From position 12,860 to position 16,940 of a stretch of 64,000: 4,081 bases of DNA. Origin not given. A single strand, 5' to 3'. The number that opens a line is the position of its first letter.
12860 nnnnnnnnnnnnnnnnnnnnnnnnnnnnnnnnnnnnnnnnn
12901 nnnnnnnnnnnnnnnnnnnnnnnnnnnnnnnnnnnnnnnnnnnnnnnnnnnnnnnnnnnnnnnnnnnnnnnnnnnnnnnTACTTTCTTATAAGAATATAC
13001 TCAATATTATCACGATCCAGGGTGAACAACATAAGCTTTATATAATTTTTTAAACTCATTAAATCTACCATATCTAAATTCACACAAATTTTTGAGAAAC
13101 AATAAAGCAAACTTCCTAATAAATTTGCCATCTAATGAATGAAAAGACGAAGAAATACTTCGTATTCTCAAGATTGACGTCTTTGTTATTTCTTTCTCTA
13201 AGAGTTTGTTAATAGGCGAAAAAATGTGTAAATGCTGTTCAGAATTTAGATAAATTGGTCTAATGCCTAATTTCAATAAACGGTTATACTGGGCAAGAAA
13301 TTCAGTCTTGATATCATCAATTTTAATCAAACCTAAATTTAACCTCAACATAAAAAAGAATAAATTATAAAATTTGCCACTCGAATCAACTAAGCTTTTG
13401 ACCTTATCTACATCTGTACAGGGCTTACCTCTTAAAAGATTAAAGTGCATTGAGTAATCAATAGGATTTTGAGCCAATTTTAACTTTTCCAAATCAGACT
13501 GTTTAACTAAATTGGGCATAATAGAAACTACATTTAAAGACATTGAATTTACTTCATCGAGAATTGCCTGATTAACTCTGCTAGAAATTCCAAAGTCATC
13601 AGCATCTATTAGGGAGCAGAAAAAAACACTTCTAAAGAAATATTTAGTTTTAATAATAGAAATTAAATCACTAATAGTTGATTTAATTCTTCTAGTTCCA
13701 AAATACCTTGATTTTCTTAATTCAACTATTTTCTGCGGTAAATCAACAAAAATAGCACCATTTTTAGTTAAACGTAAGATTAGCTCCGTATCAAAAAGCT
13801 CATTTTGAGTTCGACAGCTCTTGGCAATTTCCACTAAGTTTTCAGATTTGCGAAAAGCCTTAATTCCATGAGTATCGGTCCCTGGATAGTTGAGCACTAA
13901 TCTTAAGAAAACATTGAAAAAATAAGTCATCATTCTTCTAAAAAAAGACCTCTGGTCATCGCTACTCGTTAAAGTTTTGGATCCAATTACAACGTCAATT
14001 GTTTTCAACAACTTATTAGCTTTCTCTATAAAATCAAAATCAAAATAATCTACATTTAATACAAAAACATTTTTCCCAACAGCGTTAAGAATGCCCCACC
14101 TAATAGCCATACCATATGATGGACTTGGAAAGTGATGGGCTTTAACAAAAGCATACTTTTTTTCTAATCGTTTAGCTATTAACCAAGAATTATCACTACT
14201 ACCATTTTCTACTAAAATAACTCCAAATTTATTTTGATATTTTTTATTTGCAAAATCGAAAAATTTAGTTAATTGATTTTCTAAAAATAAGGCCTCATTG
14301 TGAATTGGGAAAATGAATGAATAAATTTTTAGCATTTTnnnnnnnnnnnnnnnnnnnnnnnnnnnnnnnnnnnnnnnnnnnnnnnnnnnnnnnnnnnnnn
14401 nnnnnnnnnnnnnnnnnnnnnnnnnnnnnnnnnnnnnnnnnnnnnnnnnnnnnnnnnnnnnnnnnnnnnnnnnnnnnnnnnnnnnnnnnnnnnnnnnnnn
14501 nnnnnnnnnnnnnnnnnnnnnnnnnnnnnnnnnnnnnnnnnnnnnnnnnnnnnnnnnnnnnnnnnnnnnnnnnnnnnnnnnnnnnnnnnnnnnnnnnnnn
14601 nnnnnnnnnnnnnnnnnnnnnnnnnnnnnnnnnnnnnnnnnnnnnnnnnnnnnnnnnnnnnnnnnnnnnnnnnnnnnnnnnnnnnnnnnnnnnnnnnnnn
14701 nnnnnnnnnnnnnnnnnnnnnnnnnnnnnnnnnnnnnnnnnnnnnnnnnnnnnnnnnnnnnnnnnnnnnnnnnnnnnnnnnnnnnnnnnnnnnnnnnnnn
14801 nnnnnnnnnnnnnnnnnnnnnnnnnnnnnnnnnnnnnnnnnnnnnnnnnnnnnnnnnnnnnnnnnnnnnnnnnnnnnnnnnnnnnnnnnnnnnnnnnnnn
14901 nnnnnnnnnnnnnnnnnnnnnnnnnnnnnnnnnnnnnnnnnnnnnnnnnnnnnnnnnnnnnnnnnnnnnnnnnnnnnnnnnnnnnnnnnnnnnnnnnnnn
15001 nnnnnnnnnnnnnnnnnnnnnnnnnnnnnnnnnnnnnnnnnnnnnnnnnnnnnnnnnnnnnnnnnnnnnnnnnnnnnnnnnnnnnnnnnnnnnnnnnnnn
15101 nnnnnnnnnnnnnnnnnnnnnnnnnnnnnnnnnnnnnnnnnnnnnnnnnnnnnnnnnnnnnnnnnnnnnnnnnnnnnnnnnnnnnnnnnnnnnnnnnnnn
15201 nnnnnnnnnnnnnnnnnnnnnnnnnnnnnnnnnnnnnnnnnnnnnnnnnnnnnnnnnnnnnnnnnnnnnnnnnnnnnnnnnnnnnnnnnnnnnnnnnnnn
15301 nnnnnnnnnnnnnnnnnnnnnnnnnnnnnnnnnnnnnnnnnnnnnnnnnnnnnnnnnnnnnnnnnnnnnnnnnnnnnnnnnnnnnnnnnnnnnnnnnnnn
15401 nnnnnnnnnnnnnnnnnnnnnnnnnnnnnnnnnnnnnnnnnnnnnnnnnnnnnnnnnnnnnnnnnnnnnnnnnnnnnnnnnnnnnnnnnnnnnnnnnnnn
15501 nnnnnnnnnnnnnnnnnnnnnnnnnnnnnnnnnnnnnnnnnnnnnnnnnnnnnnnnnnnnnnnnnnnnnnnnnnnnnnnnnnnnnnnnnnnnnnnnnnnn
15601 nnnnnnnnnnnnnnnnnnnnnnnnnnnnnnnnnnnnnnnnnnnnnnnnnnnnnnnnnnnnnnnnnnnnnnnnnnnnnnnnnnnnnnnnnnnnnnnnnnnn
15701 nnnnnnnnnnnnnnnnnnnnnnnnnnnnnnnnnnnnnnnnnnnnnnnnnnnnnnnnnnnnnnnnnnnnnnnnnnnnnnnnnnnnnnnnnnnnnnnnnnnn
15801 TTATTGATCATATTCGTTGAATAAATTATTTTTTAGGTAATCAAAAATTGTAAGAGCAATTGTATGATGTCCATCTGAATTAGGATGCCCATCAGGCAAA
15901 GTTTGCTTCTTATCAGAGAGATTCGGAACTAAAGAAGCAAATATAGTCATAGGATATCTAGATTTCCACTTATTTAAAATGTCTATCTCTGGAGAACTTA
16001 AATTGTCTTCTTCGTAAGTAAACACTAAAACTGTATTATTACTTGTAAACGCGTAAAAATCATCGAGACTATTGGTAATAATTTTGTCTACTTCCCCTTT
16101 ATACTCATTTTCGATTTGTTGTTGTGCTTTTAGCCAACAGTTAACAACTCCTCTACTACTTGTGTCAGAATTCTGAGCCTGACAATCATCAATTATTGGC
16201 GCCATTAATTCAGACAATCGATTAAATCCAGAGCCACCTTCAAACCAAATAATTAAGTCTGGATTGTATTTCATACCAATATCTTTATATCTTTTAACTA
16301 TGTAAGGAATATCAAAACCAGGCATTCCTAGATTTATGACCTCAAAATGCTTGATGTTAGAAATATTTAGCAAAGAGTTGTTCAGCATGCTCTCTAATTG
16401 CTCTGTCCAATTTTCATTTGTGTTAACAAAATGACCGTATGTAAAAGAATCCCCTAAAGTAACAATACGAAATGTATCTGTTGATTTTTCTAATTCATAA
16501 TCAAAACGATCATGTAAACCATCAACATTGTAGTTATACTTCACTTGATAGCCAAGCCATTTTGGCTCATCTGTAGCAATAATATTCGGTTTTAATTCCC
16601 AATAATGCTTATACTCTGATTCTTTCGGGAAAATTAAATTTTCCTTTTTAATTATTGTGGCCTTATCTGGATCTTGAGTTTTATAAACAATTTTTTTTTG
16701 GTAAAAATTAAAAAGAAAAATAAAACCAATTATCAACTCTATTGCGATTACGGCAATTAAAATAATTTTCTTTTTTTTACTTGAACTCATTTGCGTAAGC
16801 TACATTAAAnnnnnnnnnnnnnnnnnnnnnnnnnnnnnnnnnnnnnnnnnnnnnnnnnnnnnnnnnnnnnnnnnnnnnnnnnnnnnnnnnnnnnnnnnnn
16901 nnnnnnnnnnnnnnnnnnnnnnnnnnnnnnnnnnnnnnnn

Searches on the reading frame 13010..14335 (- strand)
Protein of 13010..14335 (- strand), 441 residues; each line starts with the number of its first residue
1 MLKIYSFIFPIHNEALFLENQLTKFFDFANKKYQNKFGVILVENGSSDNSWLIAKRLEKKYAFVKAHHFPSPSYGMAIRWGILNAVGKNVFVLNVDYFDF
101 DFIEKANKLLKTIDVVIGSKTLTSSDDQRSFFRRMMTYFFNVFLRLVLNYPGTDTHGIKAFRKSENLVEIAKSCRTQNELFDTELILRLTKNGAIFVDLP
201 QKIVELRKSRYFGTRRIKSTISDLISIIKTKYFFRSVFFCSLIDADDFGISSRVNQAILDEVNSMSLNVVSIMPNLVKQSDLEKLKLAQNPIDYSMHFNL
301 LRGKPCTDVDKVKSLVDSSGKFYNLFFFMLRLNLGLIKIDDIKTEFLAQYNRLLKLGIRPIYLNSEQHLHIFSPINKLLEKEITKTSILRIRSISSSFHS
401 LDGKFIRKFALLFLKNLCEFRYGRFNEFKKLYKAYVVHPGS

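Call 15: search_protein_families(library=pfam, proteins=[window:13010-14335:-], max_evalue=0.001)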
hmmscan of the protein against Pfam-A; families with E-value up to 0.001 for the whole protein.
window:13010-14335:- (441 aa): 2 families
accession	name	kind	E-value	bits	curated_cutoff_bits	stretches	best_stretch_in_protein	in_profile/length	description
PF04794.17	YdjC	-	2.1e-27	97.1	29.7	1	243-408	4-164/266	YdjC-like protein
PF00535.33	Glycos_transf_2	-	1.7e-09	38.3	23.3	1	6-157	1-154/168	Glycosyl transferase family 2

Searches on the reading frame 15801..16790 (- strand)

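Call 15: search_protein_families(library=pfam, proteins=[window:15801-16790:-], max_evalue=0.001)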
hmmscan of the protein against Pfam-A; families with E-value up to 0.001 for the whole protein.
window:15801-16790:- (329 aa): 2 families
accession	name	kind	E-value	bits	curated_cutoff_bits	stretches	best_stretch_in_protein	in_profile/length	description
PF13472.12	Lipase_GDSL_2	-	2.9e-05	25.1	32.9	1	112-186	2-72/178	GDSL-like Lipase/Acylhydrolase family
PF00657.28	Lipase_GDSL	-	0.00048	20.8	23.6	0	109-204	1-115/208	GDSL-like Lipase/Acylhydrolase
